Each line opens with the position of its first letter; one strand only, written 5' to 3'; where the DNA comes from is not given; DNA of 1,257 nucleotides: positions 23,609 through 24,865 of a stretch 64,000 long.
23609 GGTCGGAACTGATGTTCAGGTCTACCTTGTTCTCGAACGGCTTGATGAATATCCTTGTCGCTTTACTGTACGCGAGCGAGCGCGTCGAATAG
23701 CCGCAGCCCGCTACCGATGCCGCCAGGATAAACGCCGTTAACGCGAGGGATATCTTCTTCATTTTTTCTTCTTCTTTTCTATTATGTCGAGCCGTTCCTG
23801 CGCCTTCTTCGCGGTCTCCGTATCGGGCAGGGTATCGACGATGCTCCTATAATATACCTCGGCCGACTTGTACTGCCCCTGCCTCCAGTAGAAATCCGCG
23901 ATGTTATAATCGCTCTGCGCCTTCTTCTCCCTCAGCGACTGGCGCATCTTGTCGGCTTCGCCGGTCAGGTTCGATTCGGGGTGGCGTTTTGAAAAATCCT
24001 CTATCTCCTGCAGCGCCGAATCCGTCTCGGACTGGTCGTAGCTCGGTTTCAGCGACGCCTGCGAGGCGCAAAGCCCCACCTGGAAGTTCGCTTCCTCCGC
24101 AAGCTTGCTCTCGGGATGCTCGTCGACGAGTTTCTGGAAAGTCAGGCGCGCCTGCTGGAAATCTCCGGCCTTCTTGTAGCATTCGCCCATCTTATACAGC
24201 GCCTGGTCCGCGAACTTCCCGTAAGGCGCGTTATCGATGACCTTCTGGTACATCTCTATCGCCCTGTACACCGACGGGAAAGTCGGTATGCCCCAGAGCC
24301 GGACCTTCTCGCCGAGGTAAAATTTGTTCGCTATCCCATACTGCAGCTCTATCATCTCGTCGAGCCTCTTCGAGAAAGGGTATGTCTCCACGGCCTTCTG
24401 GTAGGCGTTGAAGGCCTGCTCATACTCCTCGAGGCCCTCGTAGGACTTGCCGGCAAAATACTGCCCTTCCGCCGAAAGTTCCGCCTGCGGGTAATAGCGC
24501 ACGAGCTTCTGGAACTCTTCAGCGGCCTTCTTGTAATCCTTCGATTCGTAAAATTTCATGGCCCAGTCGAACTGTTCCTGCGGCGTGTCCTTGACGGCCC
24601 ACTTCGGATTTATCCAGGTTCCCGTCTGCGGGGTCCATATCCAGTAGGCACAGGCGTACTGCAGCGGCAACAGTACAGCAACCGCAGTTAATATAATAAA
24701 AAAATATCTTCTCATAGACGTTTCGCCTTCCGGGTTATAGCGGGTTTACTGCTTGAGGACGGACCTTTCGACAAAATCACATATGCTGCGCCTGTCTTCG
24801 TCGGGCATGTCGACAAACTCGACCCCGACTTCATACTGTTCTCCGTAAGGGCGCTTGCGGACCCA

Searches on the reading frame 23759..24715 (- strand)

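Call 78: search_protein_families(library=pfam, proteins=[window:23759-24715:-], max_evalue=0.01)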
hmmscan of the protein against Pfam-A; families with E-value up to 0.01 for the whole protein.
window:23759-24715:- (318 aa): 14 families
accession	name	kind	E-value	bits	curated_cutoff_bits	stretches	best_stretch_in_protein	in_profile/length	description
PF13174.12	TPR_6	-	2.4e-23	81.6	26.3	1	171-203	1-33/33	Tetratricopeptide repeat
PF13525.12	YfiO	-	3.8e-20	73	25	2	150-309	22-184/203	Outer membrane lipoprotein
PF07719.23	TPR_2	-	4.1e-18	64.4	27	3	172-202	3-33/34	Tetratricopeptide repeat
PF13432.12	TPR_16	-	3.6e-14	53.3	32.7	1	50-115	2-64/65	Tetratricopeptide repeat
PF13428.12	TPR_14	-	6.3e-14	51.6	23.5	0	272-302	7-37/44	Tetratricopeptide repeat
PF13181.12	TPR_8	-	1.4e-12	47.1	25.7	0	83-113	2-32/34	Tetratricopeptide repeat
PF13424.12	TPR_12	-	7e-12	45.8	30.1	0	56-112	14-75/77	Tetratricopeptide repeat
PF00515.34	TPR_1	-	7.4e-12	45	27.8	2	172-195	3-26/34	Tetratricopeptide repeat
PF14559.12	TPR_19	-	3.4e-10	40.5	25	1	151-203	9-58/68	Tetratricopeptide repeat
PF13176.12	TPR_7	-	2e-07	31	27.9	0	172-203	1-34/36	Tetratricopeptide repeat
PF13374.12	TPR_10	-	0.0002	21.7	27.5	0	271-290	7-26/42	Tetratricopeptide repeat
PF12895.13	ANAPC3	-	0.00025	21.7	27.2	0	54-108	32-82/82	Anaphase-promoting complex, cyclosome, subunit 3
PF24575.1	TPR_Slam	-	0.0003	21.6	35.2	0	270-302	51-83/104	Surface lipoprotein assembly modifier, N-terminal TPR repeats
PF13512.12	TPR_18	-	0.0027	18.3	21.9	0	43-87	8-52/145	Tetratricopeptide repeat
